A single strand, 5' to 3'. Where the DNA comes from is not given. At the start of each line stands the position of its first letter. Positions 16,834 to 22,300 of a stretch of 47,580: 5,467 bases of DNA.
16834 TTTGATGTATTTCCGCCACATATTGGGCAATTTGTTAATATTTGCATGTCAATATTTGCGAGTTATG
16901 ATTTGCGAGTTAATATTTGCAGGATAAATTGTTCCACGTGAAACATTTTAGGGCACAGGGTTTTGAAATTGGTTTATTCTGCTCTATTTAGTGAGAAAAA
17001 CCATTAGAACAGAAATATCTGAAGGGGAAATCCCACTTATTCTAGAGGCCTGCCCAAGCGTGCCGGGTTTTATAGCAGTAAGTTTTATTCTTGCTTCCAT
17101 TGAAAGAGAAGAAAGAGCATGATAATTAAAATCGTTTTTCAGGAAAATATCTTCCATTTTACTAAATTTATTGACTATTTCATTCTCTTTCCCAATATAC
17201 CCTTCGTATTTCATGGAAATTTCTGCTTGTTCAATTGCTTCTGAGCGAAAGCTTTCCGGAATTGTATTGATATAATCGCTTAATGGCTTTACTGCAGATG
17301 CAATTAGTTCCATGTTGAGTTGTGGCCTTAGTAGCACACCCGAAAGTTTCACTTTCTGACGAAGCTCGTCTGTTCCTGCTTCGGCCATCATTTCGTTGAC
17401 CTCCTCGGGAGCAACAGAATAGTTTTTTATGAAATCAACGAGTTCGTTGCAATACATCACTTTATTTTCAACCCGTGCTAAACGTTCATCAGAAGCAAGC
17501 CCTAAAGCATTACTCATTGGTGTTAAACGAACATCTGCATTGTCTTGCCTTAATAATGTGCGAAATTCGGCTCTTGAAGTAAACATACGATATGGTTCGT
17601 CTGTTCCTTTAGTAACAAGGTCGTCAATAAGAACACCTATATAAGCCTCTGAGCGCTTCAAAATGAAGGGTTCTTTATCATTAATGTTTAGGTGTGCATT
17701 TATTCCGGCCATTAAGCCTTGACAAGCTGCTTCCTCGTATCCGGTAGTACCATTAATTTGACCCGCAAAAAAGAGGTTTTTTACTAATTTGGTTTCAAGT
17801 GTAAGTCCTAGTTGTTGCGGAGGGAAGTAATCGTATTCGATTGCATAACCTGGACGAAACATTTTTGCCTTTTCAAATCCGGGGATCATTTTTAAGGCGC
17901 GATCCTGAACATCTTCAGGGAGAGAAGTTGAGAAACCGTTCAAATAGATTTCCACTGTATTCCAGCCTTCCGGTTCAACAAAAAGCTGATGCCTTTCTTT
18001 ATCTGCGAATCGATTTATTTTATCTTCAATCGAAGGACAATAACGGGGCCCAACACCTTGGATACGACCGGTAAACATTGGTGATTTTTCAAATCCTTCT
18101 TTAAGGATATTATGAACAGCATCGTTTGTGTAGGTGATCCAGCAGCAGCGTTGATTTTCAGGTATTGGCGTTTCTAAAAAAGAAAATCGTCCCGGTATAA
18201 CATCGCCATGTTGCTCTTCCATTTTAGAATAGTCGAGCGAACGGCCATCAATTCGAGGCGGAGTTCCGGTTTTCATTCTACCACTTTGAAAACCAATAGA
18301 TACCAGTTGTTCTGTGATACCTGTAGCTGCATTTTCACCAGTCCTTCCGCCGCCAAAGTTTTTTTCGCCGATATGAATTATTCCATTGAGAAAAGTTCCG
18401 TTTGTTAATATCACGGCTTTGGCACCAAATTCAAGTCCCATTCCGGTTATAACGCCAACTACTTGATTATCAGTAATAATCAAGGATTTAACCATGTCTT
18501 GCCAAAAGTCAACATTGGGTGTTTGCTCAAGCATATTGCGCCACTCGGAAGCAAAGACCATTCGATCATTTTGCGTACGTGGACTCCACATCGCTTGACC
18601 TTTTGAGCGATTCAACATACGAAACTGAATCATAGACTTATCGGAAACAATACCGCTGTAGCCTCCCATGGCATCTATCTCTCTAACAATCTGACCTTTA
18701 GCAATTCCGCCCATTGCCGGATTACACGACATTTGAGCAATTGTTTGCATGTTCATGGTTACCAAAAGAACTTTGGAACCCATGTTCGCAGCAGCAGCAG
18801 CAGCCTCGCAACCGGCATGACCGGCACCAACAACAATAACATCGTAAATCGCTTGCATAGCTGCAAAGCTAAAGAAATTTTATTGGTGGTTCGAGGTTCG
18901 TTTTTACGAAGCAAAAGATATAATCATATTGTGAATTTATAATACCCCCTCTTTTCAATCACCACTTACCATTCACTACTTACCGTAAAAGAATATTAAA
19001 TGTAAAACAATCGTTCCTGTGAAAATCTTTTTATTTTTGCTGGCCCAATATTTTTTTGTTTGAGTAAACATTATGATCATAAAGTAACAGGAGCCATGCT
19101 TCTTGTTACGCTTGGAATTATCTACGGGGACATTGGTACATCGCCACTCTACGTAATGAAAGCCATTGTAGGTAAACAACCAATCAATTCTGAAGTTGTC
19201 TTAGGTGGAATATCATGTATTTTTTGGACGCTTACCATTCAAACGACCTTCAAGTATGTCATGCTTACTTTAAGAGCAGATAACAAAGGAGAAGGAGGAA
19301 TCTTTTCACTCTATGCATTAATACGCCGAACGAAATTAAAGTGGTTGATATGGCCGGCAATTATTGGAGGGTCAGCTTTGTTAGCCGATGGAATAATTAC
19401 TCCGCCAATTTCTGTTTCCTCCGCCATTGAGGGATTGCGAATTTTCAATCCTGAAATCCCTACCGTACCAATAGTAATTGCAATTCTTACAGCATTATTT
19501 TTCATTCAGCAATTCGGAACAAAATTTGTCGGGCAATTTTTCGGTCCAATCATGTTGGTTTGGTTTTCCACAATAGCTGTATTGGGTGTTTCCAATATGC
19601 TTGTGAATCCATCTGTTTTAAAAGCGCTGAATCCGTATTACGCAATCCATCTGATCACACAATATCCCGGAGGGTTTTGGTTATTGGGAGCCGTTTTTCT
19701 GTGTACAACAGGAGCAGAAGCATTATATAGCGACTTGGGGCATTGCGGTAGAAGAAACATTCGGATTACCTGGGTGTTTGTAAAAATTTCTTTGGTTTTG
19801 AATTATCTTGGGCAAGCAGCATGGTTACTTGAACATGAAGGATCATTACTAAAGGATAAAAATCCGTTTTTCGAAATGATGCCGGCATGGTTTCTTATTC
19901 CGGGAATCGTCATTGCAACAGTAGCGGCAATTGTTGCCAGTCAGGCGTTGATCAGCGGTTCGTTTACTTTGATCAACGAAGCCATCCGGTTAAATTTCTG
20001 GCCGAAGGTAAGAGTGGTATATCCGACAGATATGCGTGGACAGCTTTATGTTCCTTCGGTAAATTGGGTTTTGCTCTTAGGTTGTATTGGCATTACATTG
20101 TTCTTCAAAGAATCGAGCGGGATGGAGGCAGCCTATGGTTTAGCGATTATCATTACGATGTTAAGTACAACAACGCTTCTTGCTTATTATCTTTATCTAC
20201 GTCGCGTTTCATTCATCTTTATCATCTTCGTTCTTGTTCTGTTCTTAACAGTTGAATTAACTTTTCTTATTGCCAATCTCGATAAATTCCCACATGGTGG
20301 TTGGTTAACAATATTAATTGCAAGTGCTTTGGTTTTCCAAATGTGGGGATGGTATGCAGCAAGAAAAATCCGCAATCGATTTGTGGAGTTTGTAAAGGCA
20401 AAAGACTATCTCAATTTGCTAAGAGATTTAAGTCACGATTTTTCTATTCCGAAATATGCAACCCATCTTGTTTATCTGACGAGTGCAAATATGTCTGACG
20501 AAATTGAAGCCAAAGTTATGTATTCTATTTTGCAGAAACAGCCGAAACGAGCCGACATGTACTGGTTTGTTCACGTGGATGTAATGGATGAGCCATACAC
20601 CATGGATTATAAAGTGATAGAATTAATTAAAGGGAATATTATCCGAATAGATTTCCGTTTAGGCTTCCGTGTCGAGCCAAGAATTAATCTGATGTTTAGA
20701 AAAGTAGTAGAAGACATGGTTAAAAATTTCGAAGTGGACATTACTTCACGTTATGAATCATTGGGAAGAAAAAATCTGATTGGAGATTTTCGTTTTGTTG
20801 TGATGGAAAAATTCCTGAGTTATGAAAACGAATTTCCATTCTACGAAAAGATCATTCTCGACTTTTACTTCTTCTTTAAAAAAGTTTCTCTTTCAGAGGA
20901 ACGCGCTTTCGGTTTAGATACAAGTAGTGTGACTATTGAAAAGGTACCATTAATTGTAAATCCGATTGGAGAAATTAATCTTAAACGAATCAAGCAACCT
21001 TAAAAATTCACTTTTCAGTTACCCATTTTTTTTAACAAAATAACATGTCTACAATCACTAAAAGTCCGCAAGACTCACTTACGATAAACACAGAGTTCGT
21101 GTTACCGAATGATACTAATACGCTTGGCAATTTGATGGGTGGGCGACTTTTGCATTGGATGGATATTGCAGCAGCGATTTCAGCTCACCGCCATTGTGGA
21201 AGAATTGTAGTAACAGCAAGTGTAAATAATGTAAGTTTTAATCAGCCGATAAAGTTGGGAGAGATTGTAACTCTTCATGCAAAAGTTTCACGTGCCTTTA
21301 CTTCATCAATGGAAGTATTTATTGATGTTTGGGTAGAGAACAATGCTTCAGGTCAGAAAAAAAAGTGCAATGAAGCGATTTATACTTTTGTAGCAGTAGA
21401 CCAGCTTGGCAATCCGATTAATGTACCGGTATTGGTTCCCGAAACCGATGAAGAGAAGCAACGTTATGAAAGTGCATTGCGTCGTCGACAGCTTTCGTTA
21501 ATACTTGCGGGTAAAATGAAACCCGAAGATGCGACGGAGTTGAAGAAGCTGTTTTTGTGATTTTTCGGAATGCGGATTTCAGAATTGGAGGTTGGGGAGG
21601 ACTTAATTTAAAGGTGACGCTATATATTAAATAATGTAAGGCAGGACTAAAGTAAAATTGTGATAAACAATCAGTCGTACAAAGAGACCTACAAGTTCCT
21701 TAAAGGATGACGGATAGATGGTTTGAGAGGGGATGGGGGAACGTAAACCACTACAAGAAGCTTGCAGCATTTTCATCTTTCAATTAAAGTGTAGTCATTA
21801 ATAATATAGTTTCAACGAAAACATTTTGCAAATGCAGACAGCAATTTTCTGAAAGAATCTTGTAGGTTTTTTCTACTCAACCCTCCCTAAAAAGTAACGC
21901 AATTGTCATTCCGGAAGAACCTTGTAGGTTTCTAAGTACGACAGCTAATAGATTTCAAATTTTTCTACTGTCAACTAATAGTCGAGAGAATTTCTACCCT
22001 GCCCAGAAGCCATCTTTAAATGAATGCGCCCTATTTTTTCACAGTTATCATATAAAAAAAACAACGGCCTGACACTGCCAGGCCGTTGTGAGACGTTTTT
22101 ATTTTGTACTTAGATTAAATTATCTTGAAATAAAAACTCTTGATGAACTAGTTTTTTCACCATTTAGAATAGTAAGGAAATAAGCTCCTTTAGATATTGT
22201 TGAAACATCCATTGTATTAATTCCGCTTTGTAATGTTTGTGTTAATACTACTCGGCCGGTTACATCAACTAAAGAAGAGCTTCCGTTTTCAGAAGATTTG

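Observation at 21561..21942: Conserved intergenic core present twice (21.6 kb and 26.7 kb) with compensatory changes, possibly a structured RNA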

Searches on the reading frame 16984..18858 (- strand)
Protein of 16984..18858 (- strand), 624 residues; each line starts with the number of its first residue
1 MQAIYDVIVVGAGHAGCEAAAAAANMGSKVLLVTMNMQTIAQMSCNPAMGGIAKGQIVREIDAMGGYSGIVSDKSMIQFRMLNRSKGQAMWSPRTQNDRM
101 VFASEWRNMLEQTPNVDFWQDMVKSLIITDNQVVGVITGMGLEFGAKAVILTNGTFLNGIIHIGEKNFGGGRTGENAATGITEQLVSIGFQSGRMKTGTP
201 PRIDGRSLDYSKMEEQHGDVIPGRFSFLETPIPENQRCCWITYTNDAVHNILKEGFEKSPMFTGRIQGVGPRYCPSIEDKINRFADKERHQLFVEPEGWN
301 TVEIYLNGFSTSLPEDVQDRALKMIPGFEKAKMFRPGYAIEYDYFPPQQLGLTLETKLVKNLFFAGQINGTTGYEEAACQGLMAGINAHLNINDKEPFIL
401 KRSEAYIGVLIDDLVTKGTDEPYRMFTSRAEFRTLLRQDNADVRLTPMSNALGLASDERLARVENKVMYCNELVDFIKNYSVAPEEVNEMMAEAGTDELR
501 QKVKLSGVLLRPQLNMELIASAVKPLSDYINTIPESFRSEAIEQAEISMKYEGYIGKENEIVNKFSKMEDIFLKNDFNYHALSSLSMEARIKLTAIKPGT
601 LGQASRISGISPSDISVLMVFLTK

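Call 18: search_protein_families(library=pfam, proteins=[window:16984-18858:-])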
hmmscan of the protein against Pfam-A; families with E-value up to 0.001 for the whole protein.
window:16984-18858:- (624 aa): 9 families
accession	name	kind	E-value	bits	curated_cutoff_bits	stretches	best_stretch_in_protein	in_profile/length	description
PF01134.28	GIDA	-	4.2e-165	550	22.1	1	6-396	1-391/391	Glucose inhibited division protein A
PF13932.14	SAM_GIDA_C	-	1.1e-22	80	27.1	1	564-619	2-57/57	tRNA modifying enzyme MnmG/GidA C-terminal helical bundle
PF21680.2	GIDA_C_1st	-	2.8e-16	60.5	24.7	1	457-558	1-95/96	tRNA modifying enzyme MnmG/GidA C-terminal helical domain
PF12831.13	FAD_oxidored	-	1.5e-07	31.5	27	1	6-149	1-140/416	FAD dependent oxidoreductase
PF00890.30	FAD_binding_2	-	7.4e-06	25.8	20.4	1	6-36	1-31/414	FAD binding domain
PF07992.20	Pyr_redox_2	-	1.5e-05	25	26.1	1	5-53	1-50/291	Pyridine nucleotide-disulphide oxidoreductase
PF00070.33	Pyr_redox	-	3.3e-05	24.8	22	1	7-40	2-35/82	Pyridine nucleotide-disulphide oxidoreductase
PF01262.27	AlaDh_PNT_C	-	0.00067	19.6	23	1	6-44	30-68/214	Alanine dehydrogenase/PNT, C-terminal domain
PF03486.20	HI0933_like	-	0.00083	19.3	50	0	6-38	2-34/244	HI0933-like protein Rossmann domain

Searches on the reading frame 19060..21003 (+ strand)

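Call 18: search_protein_families(library=pfam, proteins=[window:19060-21003:+])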
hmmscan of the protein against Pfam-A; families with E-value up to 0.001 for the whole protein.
window:19060-21003:+ (647 aa): 2 families
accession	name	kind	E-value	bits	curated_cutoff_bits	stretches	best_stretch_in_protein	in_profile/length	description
PF02705.21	K_trans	-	2.2e-160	534.5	24.8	1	14-442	2-441/454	K+ potassium transporter integral membrane domain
PF22776.1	K_trans_C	-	5.7e-22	78.6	24.8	1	468-624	2-142/151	K+ potassium transporter C-terminal domain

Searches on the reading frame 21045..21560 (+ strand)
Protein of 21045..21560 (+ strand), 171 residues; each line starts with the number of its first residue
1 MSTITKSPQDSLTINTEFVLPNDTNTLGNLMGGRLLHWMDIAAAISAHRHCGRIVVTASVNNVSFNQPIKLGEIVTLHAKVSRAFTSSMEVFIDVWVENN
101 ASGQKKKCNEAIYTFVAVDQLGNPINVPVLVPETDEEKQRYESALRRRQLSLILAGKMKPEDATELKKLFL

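Call 18: search_protein_families(library=pfam, proteins=[window:21045-21560:+])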
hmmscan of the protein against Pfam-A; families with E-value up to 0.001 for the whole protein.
window:21045-21560:+ (171 aa): 1 family
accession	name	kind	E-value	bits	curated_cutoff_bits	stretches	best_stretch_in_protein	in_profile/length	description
PF03061.28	4HBT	-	1.4e-18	67.4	20.6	1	28-100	2-75/79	Thioesterase superfamily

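Call 26: find_encoding_contigs(protein=window:21045-21560:+, flank=10000, max_places=10)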
Protein window:21045-21560:+ (171 aa): 8 contigs read that carry it; 6 places shown.
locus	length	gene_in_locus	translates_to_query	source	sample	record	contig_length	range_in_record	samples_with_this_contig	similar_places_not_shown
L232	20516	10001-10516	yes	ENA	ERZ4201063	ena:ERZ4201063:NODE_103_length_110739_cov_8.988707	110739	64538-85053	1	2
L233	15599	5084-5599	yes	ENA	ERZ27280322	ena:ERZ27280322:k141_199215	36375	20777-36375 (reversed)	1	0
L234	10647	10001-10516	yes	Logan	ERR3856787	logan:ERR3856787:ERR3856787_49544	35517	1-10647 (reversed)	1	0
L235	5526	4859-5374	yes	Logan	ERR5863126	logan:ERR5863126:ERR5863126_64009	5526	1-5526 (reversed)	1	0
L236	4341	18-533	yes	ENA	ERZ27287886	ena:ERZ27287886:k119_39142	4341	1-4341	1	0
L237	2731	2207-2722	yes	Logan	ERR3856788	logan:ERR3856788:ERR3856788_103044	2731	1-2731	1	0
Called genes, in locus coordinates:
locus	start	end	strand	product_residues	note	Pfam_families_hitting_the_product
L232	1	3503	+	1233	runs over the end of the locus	PF01590:GAF (weak), PF13185:GAF_2, PF00512:HisKA, PF02518:HATPase_c, PF20274:cREC_REC (faint), PF00072:Response_reg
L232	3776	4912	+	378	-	PF00072:Response_reg, PF00512:HisKA, PF02518:HATPase_c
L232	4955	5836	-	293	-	PF05219:DREV (weak), PF13489:Methyltransf_23, PF07021:MetW (faint), PF13649:Methyltransf_25, PF13847:Methyltransf_31, PF08241:Methyltransf_11, PF08242:Methyltransf_12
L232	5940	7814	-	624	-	PF00890:FAD_binding_2 (faint), PF01134:GIDA, PF07992:Pyr_redox_2 (faint), PF12831:FAD_oxidored (weak), PF21680:GIDA_C_1st, PF13932:SAM_GIDA_C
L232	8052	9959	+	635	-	PF02705:K_trans, PF22776:K_trans_C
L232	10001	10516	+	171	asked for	PF03061:4HBT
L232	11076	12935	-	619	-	PF19408:PKD_6, PF13573:SprB, PF18962:Por_Secre_tail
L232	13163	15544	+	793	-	PF00246:Peptidase_M14, PF20773:InhA-like_MAM, PF18962:Por_Secre_tail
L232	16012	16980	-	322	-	PF01075:Glyco_transf_9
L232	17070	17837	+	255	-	PF01026:TatD_DNase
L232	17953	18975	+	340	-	PF00710:Asparaginase, PF17763:Asparaginase_C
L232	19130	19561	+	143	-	PF01797:Y1_Tnp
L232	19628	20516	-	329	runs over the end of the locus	PF01207:Dus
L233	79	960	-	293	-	PF05219:DREV (weak), PF13489:Methyltransf_23, PF07021:MetW (weak), PF13649:Methyltransf_25, PF13847:Methyltransf_31, PF08241:Methyltransf_11, PF08242:Methyltransf_12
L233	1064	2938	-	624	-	PF00890:FAD_binding_2 (faint), PF01134:GIDA, PF07992:Pyr_redox_2 (weak), PF12831:FAD_oxidored (weak), PF21680:GIDA_C_1st, PF13932:SAM_GIDA_C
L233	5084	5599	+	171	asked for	PF03061:4HBT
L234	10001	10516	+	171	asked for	PF03061:4HBT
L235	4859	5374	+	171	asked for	PF03061:4HBT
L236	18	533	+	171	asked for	PF03061:4HBT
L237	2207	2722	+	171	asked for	PF03061:4HBT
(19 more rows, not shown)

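Call 62: find_homologous_proteins(query=window:21045-21560:+, max_evalue=1e-30)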
Query window:21045-21560:+ (171 aa): 7996 proteins with E <= 1e-30 among 8000 candidates; the best 120 are listed.
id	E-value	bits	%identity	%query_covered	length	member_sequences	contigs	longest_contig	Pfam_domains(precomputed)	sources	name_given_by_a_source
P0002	9.9e-107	372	100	100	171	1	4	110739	PF03061.29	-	-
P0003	2.7e-96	338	91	99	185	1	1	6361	PF03061.29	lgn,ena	-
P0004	9.9e-96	336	91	99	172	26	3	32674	PF03061.29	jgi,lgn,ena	jgi:acyl-CoA hydrolase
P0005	4.9e-95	334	90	100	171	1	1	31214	PF03061.29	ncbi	-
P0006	8.5e-95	333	88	100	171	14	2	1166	PF03061.29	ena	-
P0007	2.0e-94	332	88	100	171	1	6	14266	PF03061.29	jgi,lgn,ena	-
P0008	2.5e-94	331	89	100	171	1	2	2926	PF03061.29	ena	-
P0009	4.0e-94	331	88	100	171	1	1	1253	PF03061.29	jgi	jgi:acyl-CoA hydrolase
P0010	8.1e-94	330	88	99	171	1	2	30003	PF03061.29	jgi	jgi:acyl-CoA hydrolase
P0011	2.1e-93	328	87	100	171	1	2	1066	PF03061.29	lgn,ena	-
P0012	7.4e-93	327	88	99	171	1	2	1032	PF03061.29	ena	-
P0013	8.3e-93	327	86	100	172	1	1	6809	PF03061.29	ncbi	-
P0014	1.1e-92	326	89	97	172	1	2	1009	PF03061.29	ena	-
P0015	2.0e-92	325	86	99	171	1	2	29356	PF03061.29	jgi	jgi:acyl-CoA hydrolase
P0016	3.0e-92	325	85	100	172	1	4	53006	PF03061.29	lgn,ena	-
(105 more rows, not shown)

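Call 63: find_encoding_contigs(protein=P0004, flank=10000, max_places=5)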
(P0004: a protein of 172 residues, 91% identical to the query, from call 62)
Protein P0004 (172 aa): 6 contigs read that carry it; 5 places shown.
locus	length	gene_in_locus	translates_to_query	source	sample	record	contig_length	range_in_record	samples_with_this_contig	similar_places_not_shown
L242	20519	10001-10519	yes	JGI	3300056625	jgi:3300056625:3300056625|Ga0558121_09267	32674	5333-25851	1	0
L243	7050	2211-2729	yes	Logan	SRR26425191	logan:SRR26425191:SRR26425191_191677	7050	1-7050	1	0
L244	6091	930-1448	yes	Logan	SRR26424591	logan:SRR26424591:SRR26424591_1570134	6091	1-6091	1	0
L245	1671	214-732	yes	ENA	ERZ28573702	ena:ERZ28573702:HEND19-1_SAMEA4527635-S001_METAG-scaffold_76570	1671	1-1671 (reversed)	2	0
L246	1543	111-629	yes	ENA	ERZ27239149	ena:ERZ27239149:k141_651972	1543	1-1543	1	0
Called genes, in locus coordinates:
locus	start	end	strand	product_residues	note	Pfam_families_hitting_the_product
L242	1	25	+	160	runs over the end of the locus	PF13689:DUF4154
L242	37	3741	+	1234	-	PF01590:GAF (weak), PF13185:GAF_2, PF00512:HisKA, PF02518:HATPase_c, PF00072:Response_reg (weak), PF23198:PDE8A_N (faint), PF00072:Response_reg, PF00072:Response_reg, +1 more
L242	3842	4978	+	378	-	PF00072:Response_reg, PF00512:HisKA, PF02518:HATPase_c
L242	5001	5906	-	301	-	PF13489:Methyltransf_23, PF07021:MetW, PF13847:Methyltransf_31, PF08241:Methyltransf_11, PF08242:Methyltransf_12, PF13649:Methyltransf_25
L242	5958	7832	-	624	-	PF00890:FAD_binding_2 (faint), PF01134:GIDA, PF07992:Pyr_redox_2 (faint), PF12831:FAD_oxidored (weak), PF21680:GIDA_C_1st, PF13932:SAM_GIDA_C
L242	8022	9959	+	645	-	PF02705:K_trans, PF22776:K_trans_C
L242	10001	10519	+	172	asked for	PF03061:4HBT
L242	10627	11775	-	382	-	PF19408:PKD_6, PF13573:SprB, PF06832:BiPBP_C (faint), PF18962:Por_Secre_tail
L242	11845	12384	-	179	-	-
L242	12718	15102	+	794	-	PF00246:Peptidase_M14, PF20773:InhA-like_MAM, PF18962:Por_Secre_tail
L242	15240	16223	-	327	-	PF01075:Glyco_transf_9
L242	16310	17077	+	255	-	PF01026:TatD_DNase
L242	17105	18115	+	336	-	PF00710:Asparaginase, PF17763:Asparaginase_C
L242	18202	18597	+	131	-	PF01925:TauE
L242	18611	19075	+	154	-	-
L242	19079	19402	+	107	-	PF12823:DUF3817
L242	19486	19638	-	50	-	-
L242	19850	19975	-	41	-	-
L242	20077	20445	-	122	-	-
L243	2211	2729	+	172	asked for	PF03061:4HBT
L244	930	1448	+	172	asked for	PF03061:4HBT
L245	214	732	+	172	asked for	PF03061:4HBT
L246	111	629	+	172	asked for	PF03061:4HBT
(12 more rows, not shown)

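Call 64: find_encoding_contigs(protein=P0005, flank=10000, max_places=5)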
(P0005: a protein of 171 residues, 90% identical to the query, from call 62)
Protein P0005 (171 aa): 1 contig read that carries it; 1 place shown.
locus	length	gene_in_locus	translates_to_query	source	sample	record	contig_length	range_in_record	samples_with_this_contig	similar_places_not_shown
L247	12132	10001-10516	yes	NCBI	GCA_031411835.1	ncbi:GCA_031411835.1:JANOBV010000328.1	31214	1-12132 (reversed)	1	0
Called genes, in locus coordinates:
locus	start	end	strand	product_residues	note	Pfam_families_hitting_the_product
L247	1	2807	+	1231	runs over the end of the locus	PF13185:GAF_2, PF00512:HisKA, PF02518:HATPase_c, PF20274:cREC_REC (faint), PF00072:Response_reg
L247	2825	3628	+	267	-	PF01739:CheR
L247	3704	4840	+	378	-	PF00072:Response_reg, PF00512:HisKA, PF02518:HATPase_c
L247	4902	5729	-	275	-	PF13489:Methyltransf_23, PF07021:MetW (weak), PF13847:Methyltransf_31 (weak), PF08241:Methyltransf_11, PF08242:Methyltransf_12, PF13649:Methyltransf_25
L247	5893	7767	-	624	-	PF00890:FAD_binding_2 (faint), PF01134:GIDA, PF07992:Pyr_redox_2 (weak), PF12831:FAD_oxidored (weak), PF21680:GIDA_C_1st, PF13932:SAM_GIDA_C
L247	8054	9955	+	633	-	PF02705:K_trans, PF22776:K_trans_C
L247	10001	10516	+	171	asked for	PF03061:4HBT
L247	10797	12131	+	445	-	?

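Call 65: find_encoding_contigs(protein=P0010, flank=10000, max_places=5)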
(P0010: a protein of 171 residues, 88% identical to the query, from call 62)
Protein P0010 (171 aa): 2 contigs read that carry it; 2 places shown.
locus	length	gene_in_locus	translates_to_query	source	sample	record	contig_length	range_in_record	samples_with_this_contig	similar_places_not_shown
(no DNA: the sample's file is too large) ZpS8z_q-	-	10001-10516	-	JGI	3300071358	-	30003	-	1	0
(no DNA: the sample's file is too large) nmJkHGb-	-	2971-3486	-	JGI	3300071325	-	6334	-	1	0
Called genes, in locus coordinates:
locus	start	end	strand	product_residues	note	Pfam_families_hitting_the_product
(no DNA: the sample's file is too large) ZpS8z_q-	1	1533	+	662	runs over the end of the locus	PF07715:Plug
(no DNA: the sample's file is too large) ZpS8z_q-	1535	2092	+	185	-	PF13689:DUF4154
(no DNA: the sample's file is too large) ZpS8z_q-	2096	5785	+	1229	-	PF01590:GAF, PF13185:GAF_2, PF00512:HisKA, PF02518:HATPase_c, PF00072:Response_reg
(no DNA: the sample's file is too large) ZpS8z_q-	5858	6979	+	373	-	PF00072:Response_reg, PF00512:HisKA, PF02518:HATPase_c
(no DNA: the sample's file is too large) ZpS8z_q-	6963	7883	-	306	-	PF13489:Methyltransf_23, PF13847:Methyltransf_31, PF08241:Methyltransf_11, PF08242:Methyltransf_12, PF13649:Methyltransf_25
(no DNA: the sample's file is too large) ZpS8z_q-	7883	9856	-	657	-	PF01134:GIDA, PF12831:FAD_oxidored (faint), PF21680:GIDA_C_1st, PF13932:SAM_GIDA_C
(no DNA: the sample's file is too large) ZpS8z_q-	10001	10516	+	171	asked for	PF03061:4HBT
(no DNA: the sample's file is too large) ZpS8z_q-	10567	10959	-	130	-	PF13366:PDDEXK_3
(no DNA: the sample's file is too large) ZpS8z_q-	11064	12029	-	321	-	PF01075:Glyco_transf_9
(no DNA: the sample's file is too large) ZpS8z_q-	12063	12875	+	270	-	PF01026:TatD_DNase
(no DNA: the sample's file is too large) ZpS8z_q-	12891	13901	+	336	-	PF00710:Asparaginase, PF17763:Asparaginase_C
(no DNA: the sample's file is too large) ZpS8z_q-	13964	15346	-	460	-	?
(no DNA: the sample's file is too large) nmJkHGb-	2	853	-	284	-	?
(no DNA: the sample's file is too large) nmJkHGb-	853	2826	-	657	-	PF01134:GIDA, PF12831:FAD_oxidored (faint), PF21680:GIDA_C_1st, PF13932:SAM_GIDA_C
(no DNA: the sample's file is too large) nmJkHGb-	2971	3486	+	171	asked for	PF03061:4HBT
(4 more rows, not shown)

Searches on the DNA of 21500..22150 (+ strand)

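Call 7: search_rna_families(source=window, start=21500, end=22150, threshold=evalue, max_evalue=10)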
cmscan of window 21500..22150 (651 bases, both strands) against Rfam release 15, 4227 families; matches with E-value up to 10: 8.
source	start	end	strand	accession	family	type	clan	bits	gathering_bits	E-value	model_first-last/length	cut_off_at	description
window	22004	22088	+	RF04342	Plastid-psbA-1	Cis-reg;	CL00153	21.1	54.3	3.5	1-114/114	no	Plastid-psbA-1 3UTR RNA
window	22043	22135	-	RF02310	TtnuHACA2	Gene; snRNA; snoRNA; HACA-box;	-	18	100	4.9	1-121/121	no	Tetrahymena snoRNA TtnuHACA2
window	22023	22096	+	RF03164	NiCo-AnGGAG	Cis-reg; riboswitch;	CL00122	17.8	64.5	0.56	1-89/89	no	NiCo-AnGGAG riboswitch aptamer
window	22014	22091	+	RF02377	SurA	Gene; sRNA;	-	16.5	100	0.043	1-279/279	no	SurA sRNA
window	22061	22150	-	RF04278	MIR4372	Gene; miRNA;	CL00145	16.3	100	7.2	34-123/123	5'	MIR4372 microRNA precursor family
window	22061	22089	-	RF04108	mir-2513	Gene; miRNA;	-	15.1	89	7.4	1-120/120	no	mir-2513 microRNA precursor family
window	22050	22150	-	RF00558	L20_leader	Cis-reg; leader;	-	14.7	58.7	5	22-127/127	5'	Ribosomal protein L20 leader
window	22045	22150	-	RF03532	SQ2397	Cis-reg;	-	14.1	100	8.1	130-243/243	5'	Cis-regulator of HTH transcription factor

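Call 79: search_dna_similar(query=window:21580-21950:+, collection=plasmids, mode=distant, max_evalue=0.001, max_rows=10)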
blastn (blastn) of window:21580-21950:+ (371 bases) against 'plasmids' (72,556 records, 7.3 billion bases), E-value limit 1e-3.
No match.
